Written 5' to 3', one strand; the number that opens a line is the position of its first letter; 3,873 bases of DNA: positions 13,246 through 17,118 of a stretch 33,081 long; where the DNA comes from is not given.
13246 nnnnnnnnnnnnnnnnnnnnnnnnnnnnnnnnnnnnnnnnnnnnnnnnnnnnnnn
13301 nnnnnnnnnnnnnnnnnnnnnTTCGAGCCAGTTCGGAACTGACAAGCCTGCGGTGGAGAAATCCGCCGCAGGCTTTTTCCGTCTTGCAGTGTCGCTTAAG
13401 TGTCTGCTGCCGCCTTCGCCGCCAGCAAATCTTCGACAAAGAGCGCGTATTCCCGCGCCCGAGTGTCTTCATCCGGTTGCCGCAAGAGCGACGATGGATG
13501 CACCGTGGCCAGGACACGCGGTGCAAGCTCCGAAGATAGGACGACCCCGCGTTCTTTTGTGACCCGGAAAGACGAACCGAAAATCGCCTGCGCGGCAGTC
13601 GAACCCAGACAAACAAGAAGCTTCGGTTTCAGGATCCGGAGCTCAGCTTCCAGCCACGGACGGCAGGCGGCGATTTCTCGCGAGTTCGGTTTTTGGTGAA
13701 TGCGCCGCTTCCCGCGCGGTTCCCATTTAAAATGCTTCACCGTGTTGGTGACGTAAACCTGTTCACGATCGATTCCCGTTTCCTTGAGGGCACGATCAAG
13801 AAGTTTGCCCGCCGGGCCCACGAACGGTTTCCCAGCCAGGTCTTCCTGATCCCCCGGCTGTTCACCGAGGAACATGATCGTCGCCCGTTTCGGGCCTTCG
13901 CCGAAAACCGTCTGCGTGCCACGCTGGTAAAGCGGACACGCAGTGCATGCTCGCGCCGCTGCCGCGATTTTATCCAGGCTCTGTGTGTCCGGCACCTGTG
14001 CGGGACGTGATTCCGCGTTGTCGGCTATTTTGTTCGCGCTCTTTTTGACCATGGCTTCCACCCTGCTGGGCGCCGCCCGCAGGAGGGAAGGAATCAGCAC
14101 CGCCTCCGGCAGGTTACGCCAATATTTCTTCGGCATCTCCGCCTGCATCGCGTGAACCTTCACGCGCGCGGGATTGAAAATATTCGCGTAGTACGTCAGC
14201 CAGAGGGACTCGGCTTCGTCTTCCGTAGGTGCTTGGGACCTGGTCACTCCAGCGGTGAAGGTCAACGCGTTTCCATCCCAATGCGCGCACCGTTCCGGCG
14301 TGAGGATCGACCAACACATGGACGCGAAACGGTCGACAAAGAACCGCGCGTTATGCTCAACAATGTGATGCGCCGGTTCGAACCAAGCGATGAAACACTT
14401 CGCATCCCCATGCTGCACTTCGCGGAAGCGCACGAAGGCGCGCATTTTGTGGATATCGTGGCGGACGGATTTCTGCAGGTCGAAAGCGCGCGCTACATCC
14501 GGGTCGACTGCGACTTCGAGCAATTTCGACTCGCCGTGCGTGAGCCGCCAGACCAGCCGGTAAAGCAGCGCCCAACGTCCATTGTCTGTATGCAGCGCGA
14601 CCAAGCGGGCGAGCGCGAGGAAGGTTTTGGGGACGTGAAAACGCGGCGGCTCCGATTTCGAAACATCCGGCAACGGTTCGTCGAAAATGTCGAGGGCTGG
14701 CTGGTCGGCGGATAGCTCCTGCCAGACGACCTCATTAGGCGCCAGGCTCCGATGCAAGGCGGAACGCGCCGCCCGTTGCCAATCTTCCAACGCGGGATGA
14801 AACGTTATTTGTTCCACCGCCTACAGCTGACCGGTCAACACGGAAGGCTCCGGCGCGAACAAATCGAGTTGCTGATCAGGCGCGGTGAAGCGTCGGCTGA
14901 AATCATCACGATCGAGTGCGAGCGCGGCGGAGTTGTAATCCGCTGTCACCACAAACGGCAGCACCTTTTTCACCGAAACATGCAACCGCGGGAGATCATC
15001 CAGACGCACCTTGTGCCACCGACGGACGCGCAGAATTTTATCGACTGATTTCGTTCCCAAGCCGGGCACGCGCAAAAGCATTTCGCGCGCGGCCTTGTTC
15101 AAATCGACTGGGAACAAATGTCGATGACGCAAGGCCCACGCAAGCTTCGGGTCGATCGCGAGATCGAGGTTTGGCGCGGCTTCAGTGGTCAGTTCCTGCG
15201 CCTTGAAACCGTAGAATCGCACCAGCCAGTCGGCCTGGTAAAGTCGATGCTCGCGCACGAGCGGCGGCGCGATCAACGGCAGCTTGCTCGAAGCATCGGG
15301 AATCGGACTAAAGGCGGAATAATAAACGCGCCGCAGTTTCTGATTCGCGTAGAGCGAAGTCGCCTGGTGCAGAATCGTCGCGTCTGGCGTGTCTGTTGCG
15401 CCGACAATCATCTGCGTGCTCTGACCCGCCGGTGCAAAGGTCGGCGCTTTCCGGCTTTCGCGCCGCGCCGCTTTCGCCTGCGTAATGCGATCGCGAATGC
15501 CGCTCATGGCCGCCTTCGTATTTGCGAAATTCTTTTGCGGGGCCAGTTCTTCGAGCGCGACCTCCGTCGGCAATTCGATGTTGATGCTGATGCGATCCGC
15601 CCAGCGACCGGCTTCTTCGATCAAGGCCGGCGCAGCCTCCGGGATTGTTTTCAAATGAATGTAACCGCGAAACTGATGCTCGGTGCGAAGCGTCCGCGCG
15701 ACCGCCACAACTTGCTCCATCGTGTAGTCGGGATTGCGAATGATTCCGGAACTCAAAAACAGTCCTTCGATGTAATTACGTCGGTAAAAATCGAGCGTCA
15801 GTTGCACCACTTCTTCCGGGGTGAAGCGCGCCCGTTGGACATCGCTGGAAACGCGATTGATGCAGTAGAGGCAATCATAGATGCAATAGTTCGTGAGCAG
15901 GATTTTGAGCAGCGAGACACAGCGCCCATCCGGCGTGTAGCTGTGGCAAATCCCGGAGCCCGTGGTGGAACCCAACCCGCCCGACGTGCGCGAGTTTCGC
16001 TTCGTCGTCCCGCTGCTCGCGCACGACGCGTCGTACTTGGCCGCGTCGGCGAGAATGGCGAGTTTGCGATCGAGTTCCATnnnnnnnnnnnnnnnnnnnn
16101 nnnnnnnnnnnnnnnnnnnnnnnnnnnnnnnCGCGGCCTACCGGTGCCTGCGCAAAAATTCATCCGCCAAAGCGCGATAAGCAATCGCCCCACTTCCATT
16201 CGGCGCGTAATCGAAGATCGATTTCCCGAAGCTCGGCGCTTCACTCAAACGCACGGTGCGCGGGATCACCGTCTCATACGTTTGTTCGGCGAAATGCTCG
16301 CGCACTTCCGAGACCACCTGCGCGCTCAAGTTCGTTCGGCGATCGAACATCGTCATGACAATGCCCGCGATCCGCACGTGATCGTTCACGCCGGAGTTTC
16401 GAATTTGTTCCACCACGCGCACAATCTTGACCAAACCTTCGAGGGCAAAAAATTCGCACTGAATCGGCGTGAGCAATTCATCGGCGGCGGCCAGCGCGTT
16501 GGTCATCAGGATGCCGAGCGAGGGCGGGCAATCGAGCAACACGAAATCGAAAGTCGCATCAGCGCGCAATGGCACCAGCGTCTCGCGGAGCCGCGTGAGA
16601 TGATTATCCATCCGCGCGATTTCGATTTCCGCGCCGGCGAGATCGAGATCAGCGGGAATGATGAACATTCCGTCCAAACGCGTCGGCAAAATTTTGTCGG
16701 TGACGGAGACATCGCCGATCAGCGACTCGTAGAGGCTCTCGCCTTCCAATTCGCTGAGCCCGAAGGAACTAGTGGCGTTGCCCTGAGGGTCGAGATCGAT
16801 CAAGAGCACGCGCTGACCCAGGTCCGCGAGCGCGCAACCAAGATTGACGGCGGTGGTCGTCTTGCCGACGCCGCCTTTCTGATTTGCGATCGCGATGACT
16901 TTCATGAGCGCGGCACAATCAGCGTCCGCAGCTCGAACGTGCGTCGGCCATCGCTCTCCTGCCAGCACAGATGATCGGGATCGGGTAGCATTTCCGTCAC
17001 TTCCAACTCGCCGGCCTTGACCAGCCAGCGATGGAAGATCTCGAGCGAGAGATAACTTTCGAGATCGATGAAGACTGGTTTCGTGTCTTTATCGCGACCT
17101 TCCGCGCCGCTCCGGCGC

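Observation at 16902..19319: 805-aa LanB-type glutamylation-domain protein without elimination domain, cyclase or visible precursor (split-LanB / PEARL-like?)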

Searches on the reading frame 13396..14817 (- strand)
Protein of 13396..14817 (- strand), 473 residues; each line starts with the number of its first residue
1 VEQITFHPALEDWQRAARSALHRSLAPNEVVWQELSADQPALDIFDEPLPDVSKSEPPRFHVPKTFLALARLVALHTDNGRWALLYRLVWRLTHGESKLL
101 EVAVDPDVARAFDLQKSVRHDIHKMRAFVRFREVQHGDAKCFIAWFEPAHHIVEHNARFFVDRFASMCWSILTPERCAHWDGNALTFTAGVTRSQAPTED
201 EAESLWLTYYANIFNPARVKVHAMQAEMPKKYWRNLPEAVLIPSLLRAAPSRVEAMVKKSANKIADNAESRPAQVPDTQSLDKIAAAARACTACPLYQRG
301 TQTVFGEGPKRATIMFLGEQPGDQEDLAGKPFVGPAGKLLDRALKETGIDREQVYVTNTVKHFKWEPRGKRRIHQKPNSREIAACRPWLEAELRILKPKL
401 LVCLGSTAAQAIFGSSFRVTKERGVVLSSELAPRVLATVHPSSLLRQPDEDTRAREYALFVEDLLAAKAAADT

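Call 5: search_protein_families(library=pfam, proteins=[window:13396-14817:-], max_evalue=0.01)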
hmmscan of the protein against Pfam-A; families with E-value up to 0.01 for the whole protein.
window:13396-14817:- (473 aa): 2 families
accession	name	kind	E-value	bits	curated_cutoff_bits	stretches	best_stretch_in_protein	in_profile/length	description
PF13566.11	DUF4130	-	2.8e-40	138.2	27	1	80-238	2-146/146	Domain of unknown function (DUF4130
PF03167.25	UDG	-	1.2e-37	129.5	24.3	1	305-464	1-140/141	Uracil DNA glycosylase superfamily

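Call 6: search_protein_families(library=ncbifam, proteins=[window:13396-14817:-], max_evalue=0.01)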
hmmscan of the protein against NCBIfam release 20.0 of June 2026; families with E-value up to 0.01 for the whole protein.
window:13396-14817:- (473 aa): 4 families
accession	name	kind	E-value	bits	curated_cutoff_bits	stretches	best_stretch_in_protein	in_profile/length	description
TIGR03914.1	UDG_fam_dom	hypoth_equivalog_domain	1.5e-92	309.4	189.95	1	241-465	1-229/231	UdgX family uracil-DNA binding protein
TIGR03915.1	SAM_7_link_chp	equivalog_domain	1.4e-63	214.8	112.25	1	9-239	6-243/243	TIGR03915 family putative DNA repair protein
TIGR00758.1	UDG_fam4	subfamily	1.9e-45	154.6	125.3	1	291-454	1-160/173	uracil-DNA glycosylase, family 4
NF040953.1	Arch_udg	equivalog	1.4e-41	142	250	1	281-449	1-170/184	type-4 uracil-DNA glycosylase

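Call 66: search_protein_families(library=padloc, proteins=[window:13396-14817:-], max_evalue=0.001)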
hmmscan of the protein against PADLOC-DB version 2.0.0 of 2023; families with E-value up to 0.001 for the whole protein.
window:13396-14817:- (473 aa): 0 families

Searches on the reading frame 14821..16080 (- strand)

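Call 5: search_protein_families(library=pfam, proteins=[window:14821-16080:-], max_evalue=0.01)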
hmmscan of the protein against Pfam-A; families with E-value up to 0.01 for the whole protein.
window:14821-16080:- (419 aa): 3 families
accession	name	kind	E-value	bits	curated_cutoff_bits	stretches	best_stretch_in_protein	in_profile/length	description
PF04055.27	Radical_SAM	-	3.1e-07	31.2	29.5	1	61-198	2-139/166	Radical SAM superfamily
PF12836.13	HHH_3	-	0.001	19.5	27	1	325-354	6-35/65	Helix-hairpin-helix motif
PF13353.11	Fer4_12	-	0.008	16.9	22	0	61-134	10-80/137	4Fe-4S single cluster domain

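Call 6: search_protein_families(library=ncbifam, proteins=[window:14821-16080:-], max_evalue=0.01)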
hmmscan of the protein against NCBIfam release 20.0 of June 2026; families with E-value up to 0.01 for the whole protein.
window:14821-16080:- (419 aa): 4 families
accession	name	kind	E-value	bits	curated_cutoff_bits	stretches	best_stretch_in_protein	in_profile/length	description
TIGR03916.1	rSAM_link_UDG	hypoth_equivalog_domain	4.2e-177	589.4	343.5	1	4-404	2-401/415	putative DNA modification/repair radical SAM protein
TIGR03956.1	rSAM_HydE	equivalog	0.00089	18.6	254.6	1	60-135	53-126/340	[FeFe] hydrogenase H-cluster radical SAM maturase HydE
TIGR02351.2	thiH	equivalog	0.002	17.3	380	1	53-102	69-119/364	2-iminoacetate synthase ThiH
TIGR02668.1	moaA_archaeal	equivalog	0.0035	16.4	325.25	1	52-95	6-49/303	GTP 3',8-cyclase MoaA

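Call 66: search_protein_families(library=padloc, proteins=[window:14821-16080:-], max_evalue=0.001)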
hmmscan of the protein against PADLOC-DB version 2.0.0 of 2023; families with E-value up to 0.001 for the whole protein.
window:14821-16080:- (419 aa): 0 families

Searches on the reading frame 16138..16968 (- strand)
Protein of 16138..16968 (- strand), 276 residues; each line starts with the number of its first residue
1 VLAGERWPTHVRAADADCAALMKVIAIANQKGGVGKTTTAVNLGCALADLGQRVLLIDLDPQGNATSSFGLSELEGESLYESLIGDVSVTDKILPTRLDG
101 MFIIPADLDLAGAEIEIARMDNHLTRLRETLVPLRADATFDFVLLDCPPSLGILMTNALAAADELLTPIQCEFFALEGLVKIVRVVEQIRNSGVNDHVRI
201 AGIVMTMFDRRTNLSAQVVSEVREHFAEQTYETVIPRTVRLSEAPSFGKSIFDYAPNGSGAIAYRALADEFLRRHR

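Call 5: search_protein_families(library=pfam, proteins=[window:16138-16968:-], max_evalue=0.01)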
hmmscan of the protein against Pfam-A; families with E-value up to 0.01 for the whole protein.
window:16138-16968:- (276 aa): 9 families
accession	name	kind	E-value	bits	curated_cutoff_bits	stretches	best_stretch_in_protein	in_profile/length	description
PF13614.12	AAA_31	-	5.7e-56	189.7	27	1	22-198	1-175/177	AAA domain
PF01656.29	CbiA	-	1.2e-28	100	25.4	1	25-251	1-125/125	CobQ/CobB/MinD/ParA nucleotide binding domain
PF09140.17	MipZ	-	1e-14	54.9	20.7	2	24-63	2-41/262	ATPase MipZ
PF00142.24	Fer4_NifH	-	5.5e-13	49.4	25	2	30-67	7-44/271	4Fe-4S iron sulfur cluster binding proteins, NifH/frxC family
PF06564.18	CBP_BcsQ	-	3.1e-12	47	21.3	1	22-268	1-230/234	Cellulose biosynthesis protein BcsQ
PF10609.15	ParA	-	5.7e-11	42.7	27.1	1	23-152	4-124/246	NUBPL iron-transfer P-loop NTPase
PF02374.21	ArsA_ATPase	-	3.2e-08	33.6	24.3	1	23-71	2-49/305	Anion-transporting ATPase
PF07015.17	VirC1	-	0.00011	22.1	24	1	22-60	1-39/231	VirC1 protein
PF01268.25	FTHFS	-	0.0066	15.2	27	1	15-55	50-90/556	Formate--tetrahydrofolate ligase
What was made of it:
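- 16138..16905 (-): Soj-type ParA ATPase (255 aa, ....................). Its ATG at 16905..16903 overlaps the TGA of the PEARL-like gene (ATGA). Pfam AAA_31 E 6e-56 (call 5).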

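Call 6: search_protein_families(library=ncbifam, proteins=[window:16138-16968:-], max_evalue=0.01)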
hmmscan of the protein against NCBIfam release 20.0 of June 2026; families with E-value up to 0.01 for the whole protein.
window:16138-16968:- (276 aa): 32 families (the best 25 are shown)
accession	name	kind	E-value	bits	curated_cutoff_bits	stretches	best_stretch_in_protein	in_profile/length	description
NF041546.1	ParA_partition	equivalog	4.9e-31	107.9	180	2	24-71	1-48/203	ParA family partition ATPase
TIGR03453.1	partition_RepA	equivalog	6.8e-31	107.5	348.45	1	22-253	104-352/387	plasmid partitioning protein RepA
TIGR01969.1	minD_arch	subfamily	3.6e-28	98.4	201.75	1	24-271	2-230/251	cell division ATPase MinD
NF041283.1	PrgP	equivalog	4.7e-24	85.2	400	1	23-254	3-241/297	ParA superfamily DNA segregation protein PrgP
TIGR03371.1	cellulose_yhjQ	equivalog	3.4e-23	82.4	157.85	1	22-268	1-238/246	cellulose biosynthesis protein BcsQ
NF010443.0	PRK13869.1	subfamily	1e-17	64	446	1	21-233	120-349/405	plasmid-partitioning protein RepA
TIGR01968.1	minD_bact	equivalog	7.1e-16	58.3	212.9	2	23-60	2-39/261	septum site-determining protein MinD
NF010259.0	PRK13705.1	equivalog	2.5e-14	53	725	1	22-238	106-335/388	plasmid-partitioning protein SopA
TIGR01007.1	eps_fam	subfamily_domain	3.2e-12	46.4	108.05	1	21-160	16-147/204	polysaccharide biosynthesis tyrosine autokinase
TIGR01287.1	nifH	equivalog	9e-12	44.9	394.35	2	30-68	7-45/275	nitrogenase iron protein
NF009701.0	PRK13230.1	subfamily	1.4e-10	40.6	350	1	23-69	2-47/291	nitrogenase reductase-like protein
NF033200.1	F430_CfbC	exception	5.8e-10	39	402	1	25-67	3-44/260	Ni-sirohydrochlorin a,c-diamide reductive cyclase ATP-dependent reductase subunit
TIGR01281.1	DPOR_bchL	equivalog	2.1e-09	37.2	345.15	1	25-67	3-44/268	ferredoxin:protochlorophyllide reductase (ATP-dependent) iron-sulfur ATP-binding protein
NF008568.0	PRK11519.1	equivalog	4.3e-09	35.1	1068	1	23-194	527-688/720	tyrosine-protein kinase Wzc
TIGR03018.1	pepcterm_TyrKin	hypoth_equivalog_domain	6.8e-09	35.4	230.65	1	14-161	27-170/207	XrtA-associated tyrosine autokinase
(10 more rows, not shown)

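Call 66: search_protein_families(library=padloc, proteins=[window:16138-16905:-], max_evalue=0.001)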
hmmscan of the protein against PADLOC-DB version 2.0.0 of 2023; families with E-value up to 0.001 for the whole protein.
window:16138-16905:- (255 aa): 1 family
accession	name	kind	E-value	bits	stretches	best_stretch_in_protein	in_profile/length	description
PDLC04559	PDC-M28B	-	3.7e-07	27.6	1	5-39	132-166/438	-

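Call 67: search_solved_structures(query=window:16138-16905:-, max_evalue=1e-20)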
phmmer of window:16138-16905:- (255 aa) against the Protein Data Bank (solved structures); distinct sequences matched with E-value up to 1e-20: 7.
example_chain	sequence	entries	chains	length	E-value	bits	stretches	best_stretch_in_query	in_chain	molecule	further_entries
8ray_B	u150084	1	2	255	1e-73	251.1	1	2-253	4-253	ParA family protein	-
1wcv_1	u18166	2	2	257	5.6e-67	229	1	3-253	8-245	SEGREGATION PROTEIN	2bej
2bek_A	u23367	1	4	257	7.4e-66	225.4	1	3-253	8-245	SEGREGATION PROTEIN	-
4pfs_A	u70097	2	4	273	2.4e-52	181.2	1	2-253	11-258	Cobyrinic Acid a,c-diamide synthase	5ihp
5if9_A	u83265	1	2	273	2.4e-52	181.1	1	2-253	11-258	Cobyrinic Acid a,c-diamide synthase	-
6iub_A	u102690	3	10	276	1.9e-49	171.7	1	2-251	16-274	SpoOJ regulator (Soj)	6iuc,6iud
8jmj_A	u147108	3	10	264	2.1e-48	168.2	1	2-251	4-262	SpoOJ regulator (Soj)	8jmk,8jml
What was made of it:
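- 16138..16905 (-): Thermus Soj 1WCV E 6e-67 (call 67).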
